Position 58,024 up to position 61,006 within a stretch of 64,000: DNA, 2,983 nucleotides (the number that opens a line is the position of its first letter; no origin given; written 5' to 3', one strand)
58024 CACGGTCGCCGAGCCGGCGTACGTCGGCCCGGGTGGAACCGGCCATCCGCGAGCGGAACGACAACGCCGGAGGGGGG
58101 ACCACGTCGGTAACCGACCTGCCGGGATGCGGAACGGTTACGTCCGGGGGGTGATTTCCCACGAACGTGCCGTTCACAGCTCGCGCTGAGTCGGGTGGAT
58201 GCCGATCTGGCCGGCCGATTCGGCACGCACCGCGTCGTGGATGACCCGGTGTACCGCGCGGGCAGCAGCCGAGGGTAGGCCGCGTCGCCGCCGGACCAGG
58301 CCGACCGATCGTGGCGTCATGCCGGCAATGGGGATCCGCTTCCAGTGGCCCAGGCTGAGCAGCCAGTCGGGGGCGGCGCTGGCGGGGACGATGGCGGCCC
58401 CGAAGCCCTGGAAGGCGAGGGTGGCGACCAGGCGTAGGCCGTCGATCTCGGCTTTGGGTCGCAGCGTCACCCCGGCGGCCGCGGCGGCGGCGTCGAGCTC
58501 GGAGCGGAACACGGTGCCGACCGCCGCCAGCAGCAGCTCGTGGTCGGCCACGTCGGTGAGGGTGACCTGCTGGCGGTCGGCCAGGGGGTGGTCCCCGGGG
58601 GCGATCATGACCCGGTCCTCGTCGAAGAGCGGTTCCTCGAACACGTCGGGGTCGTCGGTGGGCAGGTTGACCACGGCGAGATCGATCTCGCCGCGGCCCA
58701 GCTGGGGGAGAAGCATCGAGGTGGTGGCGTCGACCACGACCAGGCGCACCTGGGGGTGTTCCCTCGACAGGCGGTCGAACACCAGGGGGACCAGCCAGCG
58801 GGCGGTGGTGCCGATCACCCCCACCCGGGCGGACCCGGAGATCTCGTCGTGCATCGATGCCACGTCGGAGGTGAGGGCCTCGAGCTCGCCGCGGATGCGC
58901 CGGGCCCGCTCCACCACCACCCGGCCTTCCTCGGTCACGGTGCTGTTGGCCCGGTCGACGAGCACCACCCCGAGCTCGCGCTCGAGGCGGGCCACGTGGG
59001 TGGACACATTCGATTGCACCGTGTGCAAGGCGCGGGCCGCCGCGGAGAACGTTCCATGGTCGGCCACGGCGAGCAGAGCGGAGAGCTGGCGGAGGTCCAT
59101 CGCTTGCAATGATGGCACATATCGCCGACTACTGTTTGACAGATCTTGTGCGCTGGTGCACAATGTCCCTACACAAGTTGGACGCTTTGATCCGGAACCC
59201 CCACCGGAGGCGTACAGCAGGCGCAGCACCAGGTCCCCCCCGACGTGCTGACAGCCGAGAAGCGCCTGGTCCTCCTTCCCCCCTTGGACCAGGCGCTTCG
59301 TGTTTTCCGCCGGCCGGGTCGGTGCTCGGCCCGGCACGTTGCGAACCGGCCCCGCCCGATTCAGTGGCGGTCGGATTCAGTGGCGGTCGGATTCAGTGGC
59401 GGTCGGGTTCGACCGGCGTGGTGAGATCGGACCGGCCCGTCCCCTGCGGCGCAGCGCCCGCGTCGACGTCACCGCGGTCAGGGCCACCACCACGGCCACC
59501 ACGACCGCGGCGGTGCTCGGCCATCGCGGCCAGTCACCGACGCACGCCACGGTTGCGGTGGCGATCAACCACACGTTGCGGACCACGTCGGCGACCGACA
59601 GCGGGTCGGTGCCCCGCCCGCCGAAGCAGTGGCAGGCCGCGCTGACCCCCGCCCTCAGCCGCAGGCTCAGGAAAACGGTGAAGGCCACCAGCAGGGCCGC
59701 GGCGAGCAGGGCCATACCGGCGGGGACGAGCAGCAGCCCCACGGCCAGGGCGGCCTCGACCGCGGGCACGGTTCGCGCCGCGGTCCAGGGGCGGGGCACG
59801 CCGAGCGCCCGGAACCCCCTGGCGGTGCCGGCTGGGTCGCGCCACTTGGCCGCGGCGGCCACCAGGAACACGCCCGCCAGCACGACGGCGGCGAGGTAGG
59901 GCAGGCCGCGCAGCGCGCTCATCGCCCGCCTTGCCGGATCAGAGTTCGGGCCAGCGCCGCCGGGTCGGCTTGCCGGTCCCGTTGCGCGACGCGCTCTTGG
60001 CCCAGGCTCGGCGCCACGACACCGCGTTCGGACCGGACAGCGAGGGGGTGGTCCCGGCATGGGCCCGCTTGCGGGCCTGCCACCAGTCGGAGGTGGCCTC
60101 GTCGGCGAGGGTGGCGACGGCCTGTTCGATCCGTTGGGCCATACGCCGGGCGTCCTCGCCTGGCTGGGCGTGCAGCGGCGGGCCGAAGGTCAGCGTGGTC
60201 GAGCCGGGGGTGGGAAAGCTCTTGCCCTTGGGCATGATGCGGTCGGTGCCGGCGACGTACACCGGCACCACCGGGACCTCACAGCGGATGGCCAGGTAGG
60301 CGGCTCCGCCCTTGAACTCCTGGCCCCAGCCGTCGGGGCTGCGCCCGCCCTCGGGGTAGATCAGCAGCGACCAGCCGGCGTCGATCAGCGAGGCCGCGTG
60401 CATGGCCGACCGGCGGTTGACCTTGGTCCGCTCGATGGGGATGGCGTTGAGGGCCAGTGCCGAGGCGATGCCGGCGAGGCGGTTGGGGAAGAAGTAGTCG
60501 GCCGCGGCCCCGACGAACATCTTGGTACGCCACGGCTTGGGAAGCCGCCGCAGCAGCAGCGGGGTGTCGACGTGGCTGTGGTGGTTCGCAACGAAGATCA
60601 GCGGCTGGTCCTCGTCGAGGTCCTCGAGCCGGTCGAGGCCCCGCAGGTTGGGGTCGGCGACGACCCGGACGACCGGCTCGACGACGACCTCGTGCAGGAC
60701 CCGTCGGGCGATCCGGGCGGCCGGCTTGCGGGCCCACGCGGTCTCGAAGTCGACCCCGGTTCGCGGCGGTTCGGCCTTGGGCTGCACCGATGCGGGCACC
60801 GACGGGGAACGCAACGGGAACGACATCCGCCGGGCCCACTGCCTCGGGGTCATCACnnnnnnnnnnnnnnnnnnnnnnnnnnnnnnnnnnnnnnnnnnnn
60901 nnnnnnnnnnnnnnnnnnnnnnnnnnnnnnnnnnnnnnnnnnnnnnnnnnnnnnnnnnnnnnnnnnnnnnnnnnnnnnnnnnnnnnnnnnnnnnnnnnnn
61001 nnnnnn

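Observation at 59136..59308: Candidate 6C-like small RNA divergent from a LysR regulator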

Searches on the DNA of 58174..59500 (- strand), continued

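Call 37: search_with_rna_model(model_id=R1, sources=[window, L001, L002, L003, L004, L005, L006, L007, L008, L009, L010, L011, L012, L013, L014, L015, L016, L017, L018, L019, L020, L021, L022, L023, L024, L025, L026, L027, L028, L029, L030, L031, L032, L033, L034, L035, L036, L037, L038, L039, L040, L041, L042, L043, L044, L045, L046, L047, L048, L049, L050, L051, L052, L053, L054, L055, L056, L057, L058, L059, L060, L061, L062, L063, L064, L065, L066, L067, L068, L069, L070, L071, L072, L073, L074, L075, L076, L077, L078, L079, L080], max_evalue=0.001, make_alignment=true)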
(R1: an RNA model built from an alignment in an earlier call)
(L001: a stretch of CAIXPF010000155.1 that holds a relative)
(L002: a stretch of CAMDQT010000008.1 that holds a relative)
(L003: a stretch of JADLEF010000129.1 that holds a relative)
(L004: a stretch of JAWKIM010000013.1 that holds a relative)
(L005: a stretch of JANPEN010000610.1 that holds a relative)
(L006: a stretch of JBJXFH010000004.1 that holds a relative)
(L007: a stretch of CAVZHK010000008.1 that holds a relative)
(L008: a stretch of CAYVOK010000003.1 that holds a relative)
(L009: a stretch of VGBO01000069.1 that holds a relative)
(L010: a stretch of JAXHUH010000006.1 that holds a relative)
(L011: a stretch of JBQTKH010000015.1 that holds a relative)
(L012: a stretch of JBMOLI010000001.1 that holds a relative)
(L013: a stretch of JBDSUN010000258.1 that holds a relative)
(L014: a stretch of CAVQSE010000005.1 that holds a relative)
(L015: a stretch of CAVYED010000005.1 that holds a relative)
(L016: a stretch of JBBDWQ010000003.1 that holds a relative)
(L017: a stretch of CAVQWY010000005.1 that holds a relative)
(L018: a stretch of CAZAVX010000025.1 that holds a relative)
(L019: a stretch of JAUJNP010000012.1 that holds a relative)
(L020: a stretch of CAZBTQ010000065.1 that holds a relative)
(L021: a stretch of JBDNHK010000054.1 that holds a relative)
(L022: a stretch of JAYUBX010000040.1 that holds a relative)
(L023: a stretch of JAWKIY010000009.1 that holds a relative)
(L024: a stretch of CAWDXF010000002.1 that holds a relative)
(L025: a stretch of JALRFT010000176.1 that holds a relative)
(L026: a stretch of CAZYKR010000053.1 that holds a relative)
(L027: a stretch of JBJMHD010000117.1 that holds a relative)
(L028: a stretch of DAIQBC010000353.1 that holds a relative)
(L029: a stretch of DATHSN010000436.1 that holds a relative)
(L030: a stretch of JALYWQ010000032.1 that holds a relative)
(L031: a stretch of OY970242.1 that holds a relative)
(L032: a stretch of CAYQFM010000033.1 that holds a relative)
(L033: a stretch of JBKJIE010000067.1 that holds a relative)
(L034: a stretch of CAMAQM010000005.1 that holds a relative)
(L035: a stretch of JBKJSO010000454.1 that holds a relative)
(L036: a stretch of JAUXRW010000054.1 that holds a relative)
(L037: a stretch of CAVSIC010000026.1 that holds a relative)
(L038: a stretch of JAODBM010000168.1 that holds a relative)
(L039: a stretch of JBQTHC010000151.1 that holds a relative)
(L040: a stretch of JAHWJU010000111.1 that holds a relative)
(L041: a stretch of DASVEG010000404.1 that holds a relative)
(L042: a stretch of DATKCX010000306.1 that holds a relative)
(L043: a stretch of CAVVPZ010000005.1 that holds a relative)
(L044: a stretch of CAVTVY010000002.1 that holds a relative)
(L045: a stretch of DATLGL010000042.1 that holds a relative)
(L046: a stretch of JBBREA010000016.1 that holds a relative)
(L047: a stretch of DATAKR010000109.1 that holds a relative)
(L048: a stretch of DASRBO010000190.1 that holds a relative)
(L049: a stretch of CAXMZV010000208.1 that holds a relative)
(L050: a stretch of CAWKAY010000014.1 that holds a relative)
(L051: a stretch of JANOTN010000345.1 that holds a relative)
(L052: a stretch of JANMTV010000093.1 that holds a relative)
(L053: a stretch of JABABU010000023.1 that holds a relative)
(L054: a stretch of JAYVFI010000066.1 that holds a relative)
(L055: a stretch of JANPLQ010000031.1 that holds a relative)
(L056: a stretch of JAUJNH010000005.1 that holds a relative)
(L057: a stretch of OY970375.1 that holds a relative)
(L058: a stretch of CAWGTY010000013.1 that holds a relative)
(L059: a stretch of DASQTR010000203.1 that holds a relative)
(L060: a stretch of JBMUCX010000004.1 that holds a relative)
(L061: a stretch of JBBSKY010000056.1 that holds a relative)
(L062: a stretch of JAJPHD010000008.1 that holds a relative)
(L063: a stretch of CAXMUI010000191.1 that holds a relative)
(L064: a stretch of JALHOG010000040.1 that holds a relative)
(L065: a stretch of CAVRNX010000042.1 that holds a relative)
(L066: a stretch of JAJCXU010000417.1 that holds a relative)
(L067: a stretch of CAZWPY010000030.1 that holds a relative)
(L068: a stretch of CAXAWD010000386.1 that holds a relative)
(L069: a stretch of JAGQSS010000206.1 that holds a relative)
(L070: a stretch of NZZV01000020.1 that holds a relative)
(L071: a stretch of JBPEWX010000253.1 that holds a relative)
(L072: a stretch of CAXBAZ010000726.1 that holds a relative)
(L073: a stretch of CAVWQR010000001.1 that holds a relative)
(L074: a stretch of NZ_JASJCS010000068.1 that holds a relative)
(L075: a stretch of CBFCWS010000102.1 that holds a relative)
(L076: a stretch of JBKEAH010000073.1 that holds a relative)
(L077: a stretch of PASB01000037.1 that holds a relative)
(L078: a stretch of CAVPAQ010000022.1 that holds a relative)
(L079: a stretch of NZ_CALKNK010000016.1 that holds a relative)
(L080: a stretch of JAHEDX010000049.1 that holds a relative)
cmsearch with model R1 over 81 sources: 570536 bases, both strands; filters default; matches with E-value up to 0.001: 43.
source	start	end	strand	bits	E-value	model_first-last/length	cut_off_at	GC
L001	2791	2929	-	165.9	2.4e-40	1-139/139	no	0.68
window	59171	59310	+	159.8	9.1e-39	1-139/139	no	0.66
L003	2792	2929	-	156.2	7.6e-38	1-139/139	no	0.65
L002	2787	2928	-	151.8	1e-36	1-139/139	no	0.65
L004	2790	2928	-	148.6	6.7e-36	1-139/139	no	0.64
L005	2793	2929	-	137.2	5.9e-33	1-139/139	no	0.65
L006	2796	2930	-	110.8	3.6e-26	1-139/139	no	0.67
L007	2796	2930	-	104.9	1.2e-24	1-139/139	no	0.67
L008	2794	2928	-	72.7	2.4e-16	1-139/139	no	0.71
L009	2794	2928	-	65.3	1.9e-14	1-139/139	no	0.7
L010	2793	2929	-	54.3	1.3e-11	1-139/139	no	0.64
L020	2796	2929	-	42.5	1.5e-08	1-139/139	no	0.65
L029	2795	2929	-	39.6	7.9e-08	1-139/139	no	0.7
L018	2761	2893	-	36.5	5.2e-07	1-139/139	no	0.69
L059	1119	1210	-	33.3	3.5e-06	1-139/139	no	0.64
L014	2798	2928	-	32.5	5.3e-06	1-139/139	no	0.68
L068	1550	1645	-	30.3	2e-05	1-139/139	no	0.6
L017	2806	2931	-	30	2.4e-05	1-139/139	no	0.68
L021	2799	2930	-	29.7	2.8e-05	1-139/139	no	0.67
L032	2776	2917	-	29.6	3.1e-05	1-139/139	no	0.62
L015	2799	2929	-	29.1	4.1e-05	1-139/139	no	0.69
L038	2808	2928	-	29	4.3e-05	1-139/139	no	0.7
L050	2790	2882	-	28.6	5.5e-05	1-139/139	no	0.66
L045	2833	2974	-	28.5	5.8e-05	1-139/139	no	0.63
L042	2777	2869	-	28.1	7.5e-05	1-139/139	no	0.63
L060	2775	2897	-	27.9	8.5e-05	1-139/139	no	0.63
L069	2786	2881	-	27.6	0.0001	1-139/139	no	0.62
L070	2786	2881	-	27.4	0.00011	1-139/139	no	0.62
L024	2807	2931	-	26.8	0.00016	1-139/139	no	0.73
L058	2790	2881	-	26.8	0.00016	1-139/139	no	0.64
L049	2801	2923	-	26.7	0.00018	1-139/139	no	0.59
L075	2426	2553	-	26.3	0.00022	1-139/139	no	0.63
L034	2788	2916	-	25.6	0.00032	1-139/139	no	0.66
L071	595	690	-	25.6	0.00034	1-139/139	no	0.62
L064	2781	2871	-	25.5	0.00035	1-139/139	no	0.64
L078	2791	2881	-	25.4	0.00036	1-139/139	no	0.59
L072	708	802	-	25.2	0.00041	1-139/139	no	0.64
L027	2806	2929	-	25.1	0.00044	1-139/139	no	0.7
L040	2834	2931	-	24.9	0.00051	1-139/139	no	0.7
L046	2776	2869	-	24.7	0.00056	1-139/139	no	0.65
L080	2791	2881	-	24.6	0.00059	1-139/139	no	0.64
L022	2800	2929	-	24.6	0.00061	1-139/139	no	0.61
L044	2777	2869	-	24.1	0.00081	1-139/139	no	0.65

Alignment A4: 43 matches aligned to the model, 245 columns, each read 5' to 3' on its own strand. Consensus structure (alignment columns), stored with it:
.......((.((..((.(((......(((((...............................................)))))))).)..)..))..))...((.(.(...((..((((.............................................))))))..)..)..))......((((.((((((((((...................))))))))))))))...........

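Call 71: search_rna_families(sources=[L085, L086, L087, L088], threshold=gathering, show_alignments=3)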
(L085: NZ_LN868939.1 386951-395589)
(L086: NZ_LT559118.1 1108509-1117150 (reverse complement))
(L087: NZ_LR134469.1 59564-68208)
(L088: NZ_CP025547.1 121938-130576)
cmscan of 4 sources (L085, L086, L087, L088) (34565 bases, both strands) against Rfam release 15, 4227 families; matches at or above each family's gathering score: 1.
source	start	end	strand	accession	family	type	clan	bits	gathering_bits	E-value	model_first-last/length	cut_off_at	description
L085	3665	3739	-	RF01066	6C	Cis-reg;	-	74.2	47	3.9e-08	1-75/75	no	6C RNA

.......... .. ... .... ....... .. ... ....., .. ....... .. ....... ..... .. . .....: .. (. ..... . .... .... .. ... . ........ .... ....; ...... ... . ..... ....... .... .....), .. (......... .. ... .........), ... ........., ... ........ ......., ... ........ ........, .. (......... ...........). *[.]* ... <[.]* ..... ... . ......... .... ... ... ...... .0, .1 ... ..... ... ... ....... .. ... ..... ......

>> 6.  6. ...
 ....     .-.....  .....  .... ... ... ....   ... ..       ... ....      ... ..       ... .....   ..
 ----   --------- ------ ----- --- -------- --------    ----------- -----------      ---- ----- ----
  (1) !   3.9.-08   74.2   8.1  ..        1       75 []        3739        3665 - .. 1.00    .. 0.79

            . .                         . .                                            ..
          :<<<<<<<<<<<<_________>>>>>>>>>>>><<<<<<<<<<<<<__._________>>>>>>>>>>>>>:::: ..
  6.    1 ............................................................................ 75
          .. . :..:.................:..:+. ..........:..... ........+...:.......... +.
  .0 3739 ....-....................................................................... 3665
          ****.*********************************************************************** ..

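Call 72: search_with_rna_model(model_id=R1, sources=[L085, L086, L087, L088], max_evalue=10, filters=off, show_alignments=2)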
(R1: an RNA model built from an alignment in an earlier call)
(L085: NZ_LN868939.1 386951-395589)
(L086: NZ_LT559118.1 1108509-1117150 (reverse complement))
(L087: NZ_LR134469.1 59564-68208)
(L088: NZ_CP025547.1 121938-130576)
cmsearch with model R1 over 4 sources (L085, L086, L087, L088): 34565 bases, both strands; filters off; matches with E-value up to 10: 51.
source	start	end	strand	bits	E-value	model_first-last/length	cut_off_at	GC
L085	3658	3769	-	27.6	6.1e-06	1-139/139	no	0.7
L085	5544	5627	+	12.4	0.05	49-128/139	no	0.76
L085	3939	4014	+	9.8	0.24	1-139/139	no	0.75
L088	374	393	+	9.1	0.35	19-38/139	no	0.65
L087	675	792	+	8.4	0.53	1-139/139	no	0.71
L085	2284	2404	-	8.1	0.63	1-139/139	no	0.79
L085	3627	3716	+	7.8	0.75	1-139/139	no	0.7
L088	1319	1452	+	7.6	0.87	1-139/139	no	0.6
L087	1995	2117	+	7.2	1.1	1-139/139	no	0.72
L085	1721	1830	+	7.1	1.2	1-139/139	no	0.7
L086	6134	6179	-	7.1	1.2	89-128/139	no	0.67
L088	2604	2631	-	6.7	1.5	13-42/139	no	0.68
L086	4920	4946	+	6.2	1.9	54-80/139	no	0.74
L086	6050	6077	-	6.1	2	13-42/139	no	0.82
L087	3994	4019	+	6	2.2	96-121/139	no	0.73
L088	2498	2520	-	5.8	2.4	56-78/139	no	0.48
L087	8122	8194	-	5.7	2.6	1-139/139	no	0.66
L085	1368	1483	+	5.5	2.9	1-139/139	no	0.72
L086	5890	5922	+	5.5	2.9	92-125/139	no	0.76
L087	6192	6287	+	5.5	2.9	1-139/139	no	0.68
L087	6284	6386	-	5.5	3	1-139/139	no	0.7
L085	5701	5729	-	5.3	3.4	95-122/139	no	0.83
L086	6134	6179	+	5.3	3.4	89-128/139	no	0.67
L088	623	641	+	5.2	3.6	20-38/139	no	0.74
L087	1785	1825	-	5.2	3.7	7-48/139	no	0.78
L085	5060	5195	-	4.9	4.2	1-139/139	no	0.65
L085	1511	1551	-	4.7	4.8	7-48/139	no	0.78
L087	3685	3758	+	4.7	4.8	1-139/139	no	0.78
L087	3039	3076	-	4.7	4.9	9-46/139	no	0.79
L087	6925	7046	-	4.6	5.2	1-139/139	no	0.7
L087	3509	3536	-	4.5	5.3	51-85/139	no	0.75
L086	4242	4340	-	4.4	5.8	1-139/139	no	0.71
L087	2451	2484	+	4.4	5.9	51-85/139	no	0.85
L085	1369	1479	-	4.2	6.6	1-139/139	no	0.71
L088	2267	2346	+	4.2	6.6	1-139/139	no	0.76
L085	4360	4399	-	4.1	7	89-128/139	no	0.77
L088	4558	4577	+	4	7.2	19-38/139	no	0.8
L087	5827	5866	+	4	7.3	8-47/139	no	0.8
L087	6599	6725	-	3.9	7.6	1-139/139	no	0.69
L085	2375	2399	+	3.9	7.7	89-128/139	no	0.8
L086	7830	7960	-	3.9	7.9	1-139/139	no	0.73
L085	8053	8081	-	3.8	8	91-126/139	no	0.79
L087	2254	2282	-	3.8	8.1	95-122/139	no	0.79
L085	2414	2498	-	3.8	8.3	1-139/139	no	0.75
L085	678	715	-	3.7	8.6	7-48/139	no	0.87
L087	2980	3007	-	3.7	8.7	95-122/139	no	0.75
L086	3081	3206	-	3.6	9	1-139/139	no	0.65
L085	2579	2673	+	3.6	9.1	1-139/139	no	0.65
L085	744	824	-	3.5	9.5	1-139/139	no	0.75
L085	2244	2321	+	3.5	9.7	1-139/139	no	0.72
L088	3448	3575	+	3.5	9.9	1-139/139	no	0.61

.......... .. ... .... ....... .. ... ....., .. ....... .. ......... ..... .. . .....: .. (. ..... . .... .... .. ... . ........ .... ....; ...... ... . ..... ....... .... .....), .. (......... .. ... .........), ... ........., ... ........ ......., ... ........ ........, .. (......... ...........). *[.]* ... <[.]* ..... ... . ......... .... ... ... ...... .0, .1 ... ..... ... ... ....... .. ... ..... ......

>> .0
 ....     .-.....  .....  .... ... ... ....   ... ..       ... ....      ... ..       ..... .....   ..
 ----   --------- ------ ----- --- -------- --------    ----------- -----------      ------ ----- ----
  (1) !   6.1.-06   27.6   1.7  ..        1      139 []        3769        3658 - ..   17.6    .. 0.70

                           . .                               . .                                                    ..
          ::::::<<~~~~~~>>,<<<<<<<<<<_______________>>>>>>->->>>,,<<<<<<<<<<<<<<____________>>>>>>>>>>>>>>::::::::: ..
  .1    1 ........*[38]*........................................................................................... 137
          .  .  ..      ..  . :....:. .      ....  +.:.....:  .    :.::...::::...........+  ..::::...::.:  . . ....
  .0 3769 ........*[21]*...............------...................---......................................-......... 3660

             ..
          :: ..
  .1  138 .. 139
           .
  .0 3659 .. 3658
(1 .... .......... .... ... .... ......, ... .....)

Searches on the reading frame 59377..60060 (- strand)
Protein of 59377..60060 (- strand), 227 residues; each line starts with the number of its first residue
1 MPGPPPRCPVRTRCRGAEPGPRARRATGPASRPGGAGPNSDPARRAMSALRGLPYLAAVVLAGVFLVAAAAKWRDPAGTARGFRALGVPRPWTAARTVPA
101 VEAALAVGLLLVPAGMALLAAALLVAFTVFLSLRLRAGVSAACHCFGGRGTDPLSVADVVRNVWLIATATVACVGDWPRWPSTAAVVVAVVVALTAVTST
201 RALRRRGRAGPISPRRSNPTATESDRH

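Call 11: search_protein_families(library=pfam, proteins=[window:59377-60060:-])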
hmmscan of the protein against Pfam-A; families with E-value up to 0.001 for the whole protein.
window:59377-60060:- (227 aa): 2 families
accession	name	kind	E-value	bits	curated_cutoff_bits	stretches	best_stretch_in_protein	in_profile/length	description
PF07291.16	MauE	-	3e-20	73.3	27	1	54-173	5-126/128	Methylamine utilisation protein MauE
PF07681.17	DoxX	-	1.4e-05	26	23.6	1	59-129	7-76/85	DoxX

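Call 47: search_protein_families(library=ncbifam, proteins=[window:59377-60060:-])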
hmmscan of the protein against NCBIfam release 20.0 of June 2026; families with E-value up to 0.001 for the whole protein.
window:59377-60060:- (227 aa): 0 families

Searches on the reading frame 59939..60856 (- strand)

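Call 11: search_protein_families(library=pfam, proteins=[window:59939-60856:-])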
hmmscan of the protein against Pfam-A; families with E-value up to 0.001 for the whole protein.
window:59939-60856:- (305 aa): 1 family
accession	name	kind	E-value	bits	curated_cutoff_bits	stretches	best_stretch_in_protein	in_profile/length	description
PF01553.26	Acyltransferase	-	3.4e-19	69.4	23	1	77-201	7-131/132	Acyltransferase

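Call 47: search_protein_families(library=ncbifam, proteins=[window:59939-60856:-])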
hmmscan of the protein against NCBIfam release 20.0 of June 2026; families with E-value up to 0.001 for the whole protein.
window:59939-60856:- (305 aa): 3 families
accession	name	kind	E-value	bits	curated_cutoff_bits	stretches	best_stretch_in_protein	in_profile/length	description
TIGR00530.1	AGP_acyltrn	subfamily_domain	6.2e-15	55.1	102.95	1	78-201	10-129/130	1-acylglycerol-3-phosphate O-acyltransferase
NF006386.0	PRK08633.1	equivalog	3.1e-10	38.4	1221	1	78-204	435-554/1147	acyl-[ACP]--phospholipid O-acyltransferase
NF005291.0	PRK06814.1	equivalog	1.8e-05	22.8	1349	1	58-206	430-568/1140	acyl-[ACP]--phospholipid O-acyltransferase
